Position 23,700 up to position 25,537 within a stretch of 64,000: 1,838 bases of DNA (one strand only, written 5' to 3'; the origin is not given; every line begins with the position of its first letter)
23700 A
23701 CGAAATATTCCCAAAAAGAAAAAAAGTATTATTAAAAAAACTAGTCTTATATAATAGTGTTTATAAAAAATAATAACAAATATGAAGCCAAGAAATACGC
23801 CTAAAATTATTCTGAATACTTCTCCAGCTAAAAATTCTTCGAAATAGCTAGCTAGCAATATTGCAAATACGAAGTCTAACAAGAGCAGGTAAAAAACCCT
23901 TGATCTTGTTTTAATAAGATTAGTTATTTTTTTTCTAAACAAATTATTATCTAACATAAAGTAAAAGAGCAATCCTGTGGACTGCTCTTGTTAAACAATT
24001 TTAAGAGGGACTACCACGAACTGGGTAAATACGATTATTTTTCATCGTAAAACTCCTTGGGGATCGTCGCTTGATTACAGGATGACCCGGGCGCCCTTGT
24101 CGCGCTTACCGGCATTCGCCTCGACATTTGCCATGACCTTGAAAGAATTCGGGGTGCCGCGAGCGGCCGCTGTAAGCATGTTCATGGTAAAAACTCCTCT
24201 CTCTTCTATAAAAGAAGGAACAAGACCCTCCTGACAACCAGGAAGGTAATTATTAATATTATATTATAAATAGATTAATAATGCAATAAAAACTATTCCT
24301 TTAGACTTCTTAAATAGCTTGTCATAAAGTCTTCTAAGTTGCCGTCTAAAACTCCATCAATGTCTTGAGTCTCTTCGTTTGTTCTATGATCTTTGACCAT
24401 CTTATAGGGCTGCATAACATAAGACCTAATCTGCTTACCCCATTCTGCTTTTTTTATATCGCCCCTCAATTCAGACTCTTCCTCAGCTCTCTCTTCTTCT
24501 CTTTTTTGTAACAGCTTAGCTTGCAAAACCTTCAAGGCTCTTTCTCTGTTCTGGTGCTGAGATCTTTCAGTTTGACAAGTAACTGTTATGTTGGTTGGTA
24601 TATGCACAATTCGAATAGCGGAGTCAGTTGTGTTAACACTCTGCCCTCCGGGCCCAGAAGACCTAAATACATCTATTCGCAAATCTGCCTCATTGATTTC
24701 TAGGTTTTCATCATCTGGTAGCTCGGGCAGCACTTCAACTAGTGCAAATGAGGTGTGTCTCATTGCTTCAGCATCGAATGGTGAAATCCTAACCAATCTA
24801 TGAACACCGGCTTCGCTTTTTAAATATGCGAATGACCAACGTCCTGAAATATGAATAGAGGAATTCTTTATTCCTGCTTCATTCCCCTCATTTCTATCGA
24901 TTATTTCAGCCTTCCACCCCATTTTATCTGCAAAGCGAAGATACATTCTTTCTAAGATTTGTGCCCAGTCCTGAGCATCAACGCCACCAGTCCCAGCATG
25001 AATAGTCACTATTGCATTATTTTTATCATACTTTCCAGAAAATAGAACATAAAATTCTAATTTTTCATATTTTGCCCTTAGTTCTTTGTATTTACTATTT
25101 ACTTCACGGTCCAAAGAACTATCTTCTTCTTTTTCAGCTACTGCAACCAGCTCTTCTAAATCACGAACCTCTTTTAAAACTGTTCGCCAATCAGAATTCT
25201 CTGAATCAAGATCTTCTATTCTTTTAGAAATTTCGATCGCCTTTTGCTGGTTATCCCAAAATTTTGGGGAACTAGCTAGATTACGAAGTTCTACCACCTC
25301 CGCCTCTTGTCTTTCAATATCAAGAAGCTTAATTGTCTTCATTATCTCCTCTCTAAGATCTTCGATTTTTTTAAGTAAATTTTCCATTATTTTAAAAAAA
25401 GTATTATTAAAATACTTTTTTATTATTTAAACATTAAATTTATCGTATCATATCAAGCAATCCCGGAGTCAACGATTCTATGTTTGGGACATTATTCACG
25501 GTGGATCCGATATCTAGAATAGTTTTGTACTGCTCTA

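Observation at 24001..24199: GC-rich islet with two tiny SD-preceded ORFs between prfB and comEC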

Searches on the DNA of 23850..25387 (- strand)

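Call 7: search_rna_families(source=window, start=23850, end=24350, threshold=evalue, max_evalue=10, show_alignments=3)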
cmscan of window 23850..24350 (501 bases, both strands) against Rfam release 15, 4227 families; matches with E-value up to 10: 13.
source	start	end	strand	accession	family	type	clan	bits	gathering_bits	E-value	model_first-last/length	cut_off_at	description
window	23880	23936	+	RF04352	Plastid-psbA-4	Cis-reg;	CL00153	28.2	56.8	0.0079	1-61/61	no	Plastid-psbA-4 3UTR RNA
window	23921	24051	+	RF01774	rpsL_ricks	Cis-reg; leader;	-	23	60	2.9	1-131/131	no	Rickettsia rpsL leader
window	23889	23934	-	RF04352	Plastid-psbA-4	Cis-reg;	CL00153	21.6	56.8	0.34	1-61/61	no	Plastid-psbA-4 3UTR RNA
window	23923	23957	-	RF03002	lysM-Prevotella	Cis-reg;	-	20.9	66.6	1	1-66/66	no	lysM-Prevotella RNA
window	24216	24320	-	RF00515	PyrR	Cis-reg;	-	19.4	54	3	1-115/115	no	PyrR binding site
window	23879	23993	+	RF03621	MIR4245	Gene; miRNA;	-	19.3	74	0.91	1-128/128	no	MIR4245 microRNA precursor family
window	23885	23945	+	RF02732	JA04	Gene; sRNA;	-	19.3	81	3.4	1-81/81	no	Aggregatibacter sRNA JA04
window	23958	23993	+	RF04352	Plastid-psbA-4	Cis-reg;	CL00153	16.1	56.8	7.6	1-61/61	no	Plastid-psbA-4 3UTR RNA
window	24222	24318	-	RF01796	frnS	Gene; sRNA;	-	15.4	60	5.3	1-119/119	no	Fumarate/nitrate reductase regulator sRNA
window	23885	23938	+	RF03171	mir-1012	Gene; miRNA;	-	15.4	70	5.5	1-59/59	no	mir-1012 microRNA precursor family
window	23874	23994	-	RF04118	MIR9481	Gene; miRNA;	-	15.1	130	3.2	1-135/135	no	MIR9481 microRNA precursor family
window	23931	24052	-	RF01511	Afu_304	Gene; snRNA; snoRNA; CD-box;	-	14.8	35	3.8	1-107/107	no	A. fumigatus snoRNA Afu_304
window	24029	24048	-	RF04336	Plastid-petD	Intron;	-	14.6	65.5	3.6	17-36/47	no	Plastid-petD group II-D5 intron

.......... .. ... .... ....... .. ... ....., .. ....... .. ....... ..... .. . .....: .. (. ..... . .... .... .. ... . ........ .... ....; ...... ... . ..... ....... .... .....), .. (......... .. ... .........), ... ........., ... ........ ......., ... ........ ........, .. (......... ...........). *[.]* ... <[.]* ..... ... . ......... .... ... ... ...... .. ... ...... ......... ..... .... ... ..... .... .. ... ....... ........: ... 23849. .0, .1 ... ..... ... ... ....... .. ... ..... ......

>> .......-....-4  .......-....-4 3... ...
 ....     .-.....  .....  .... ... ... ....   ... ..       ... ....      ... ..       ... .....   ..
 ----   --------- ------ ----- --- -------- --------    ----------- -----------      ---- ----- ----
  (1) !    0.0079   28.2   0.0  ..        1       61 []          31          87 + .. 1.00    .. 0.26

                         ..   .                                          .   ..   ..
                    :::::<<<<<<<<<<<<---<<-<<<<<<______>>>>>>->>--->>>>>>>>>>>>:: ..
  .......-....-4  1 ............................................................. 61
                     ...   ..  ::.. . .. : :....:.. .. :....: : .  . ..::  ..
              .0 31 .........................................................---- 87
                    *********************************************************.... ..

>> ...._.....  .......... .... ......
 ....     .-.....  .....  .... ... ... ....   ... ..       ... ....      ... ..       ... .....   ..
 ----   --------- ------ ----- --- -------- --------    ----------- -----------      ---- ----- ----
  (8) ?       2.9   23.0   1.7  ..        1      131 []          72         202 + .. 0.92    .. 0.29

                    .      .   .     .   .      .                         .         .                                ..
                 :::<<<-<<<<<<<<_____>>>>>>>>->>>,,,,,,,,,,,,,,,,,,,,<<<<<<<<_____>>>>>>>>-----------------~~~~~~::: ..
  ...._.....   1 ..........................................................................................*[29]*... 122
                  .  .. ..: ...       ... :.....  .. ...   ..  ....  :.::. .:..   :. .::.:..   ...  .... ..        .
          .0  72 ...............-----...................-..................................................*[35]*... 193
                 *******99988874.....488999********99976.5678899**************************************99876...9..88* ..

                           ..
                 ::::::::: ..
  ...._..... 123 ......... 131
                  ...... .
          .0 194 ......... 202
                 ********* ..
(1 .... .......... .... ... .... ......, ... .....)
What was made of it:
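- On Any Rfam family: The 501-nt region at E <= 10 gives only AT-rich noise outside the core (call 7).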

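Call 21: search_dna_similar(query=window:24030-24215:-, collection=plasmids, mode=distant, max_evalue=1)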
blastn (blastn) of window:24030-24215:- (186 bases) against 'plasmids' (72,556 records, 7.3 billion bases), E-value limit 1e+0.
Records with a match: 2; places in all: 2; records where one place covers at least 80% of the query: 0.
Best place of each record, by identity: 80-90% 2.
By first word of the organism name: Paraburkholderia 1; Limimaricola 1.
By predicted mobility (MOB-suite, as given by PLSDB): mobilizable 1; non-mobilizable 1.
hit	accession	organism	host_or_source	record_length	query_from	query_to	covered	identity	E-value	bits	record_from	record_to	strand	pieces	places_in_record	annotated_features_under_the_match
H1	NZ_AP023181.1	Paraburkholderia sp. PGU19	Physopelta gutta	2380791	94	131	20%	84.2%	1e-1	43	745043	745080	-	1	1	none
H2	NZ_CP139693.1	Limimaricola variabilis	Bacterial Culture,hydrothermal vent ...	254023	96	128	18%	88.2%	5e-1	41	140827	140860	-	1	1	acyl-CoA dehydrogenase family protein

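Call 22: search_dna_similar(query=window:24030-24215:-, collection=phages, mode=distant, max_evalue=1)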
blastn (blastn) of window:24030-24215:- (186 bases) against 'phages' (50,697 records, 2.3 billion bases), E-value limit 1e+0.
Records with a match: 3; places in all: 3; records where one place covers at least 80% of the query: 0.
Best place of each record, by identity: 80-90% 3.
By first word of the organism name: Staphylococcus 3.
By host as written in the record: Staphylococcus aureus 2; Staphylococcus aureus UFV2030RH1 1.
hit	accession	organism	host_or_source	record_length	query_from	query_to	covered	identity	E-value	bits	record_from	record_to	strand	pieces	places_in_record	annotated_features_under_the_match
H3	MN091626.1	Staphylococcus phage PALS_2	Staphylococcus aureus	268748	5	35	17%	87.1%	6e-1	39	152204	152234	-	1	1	hypothetical protein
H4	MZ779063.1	Staphylococcus phage vB_SauM-UFV_DC4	Staphylococcus aureus UFV2030RH1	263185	5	35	17%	87.1%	6e-1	39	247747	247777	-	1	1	hypothetical protein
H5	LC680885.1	Staphylococcus phage S6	Staphylococcus aureus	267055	5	35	17%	87.1%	6e-1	39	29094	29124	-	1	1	hypothetical protein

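Call 41: search_rna_families(source=L086, start=2400, end=3240, threshold=evalue, max_evalue=1, show_alignments=2)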
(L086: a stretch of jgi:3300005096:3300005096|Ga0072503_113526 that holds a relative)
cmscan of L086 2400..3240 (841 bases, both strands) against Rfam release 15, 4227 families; matches with E-value up to 1: 0.
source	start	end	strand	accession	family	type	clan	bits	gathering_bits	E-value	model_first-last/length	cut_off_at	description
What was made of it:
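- On Any Rfam family: L086's spacer gives nothing (call 41).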

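Call 72: search_dna_similar(query=window:24040-24205:-, collection=ecoli_genomes, mode=distant, max_evalue=1, max_rows=5)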
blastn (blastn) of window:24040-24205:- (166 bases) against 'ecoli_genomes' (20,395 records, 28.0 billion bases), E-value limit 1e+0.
No match.
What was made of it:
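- There is no match to E. coli genomes, plasmids or phages (calls 21, 22, 72).
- Tried and rejected: DNA homology. blastn against plasmids, phages and E. coli genomes found nothing (calls 21, 22, 72).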

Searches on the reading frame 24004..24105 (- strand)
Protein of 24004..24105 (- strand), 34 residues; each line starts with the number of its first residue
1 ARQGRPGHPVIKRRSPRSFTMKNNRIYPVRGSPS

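Call 71: search_protein_families(library=pfam, max_evalue=10, proteins=[window:24004-24105:-])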
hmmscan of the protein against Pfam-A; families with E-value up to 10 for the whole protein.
seq(34 aa): 0 families
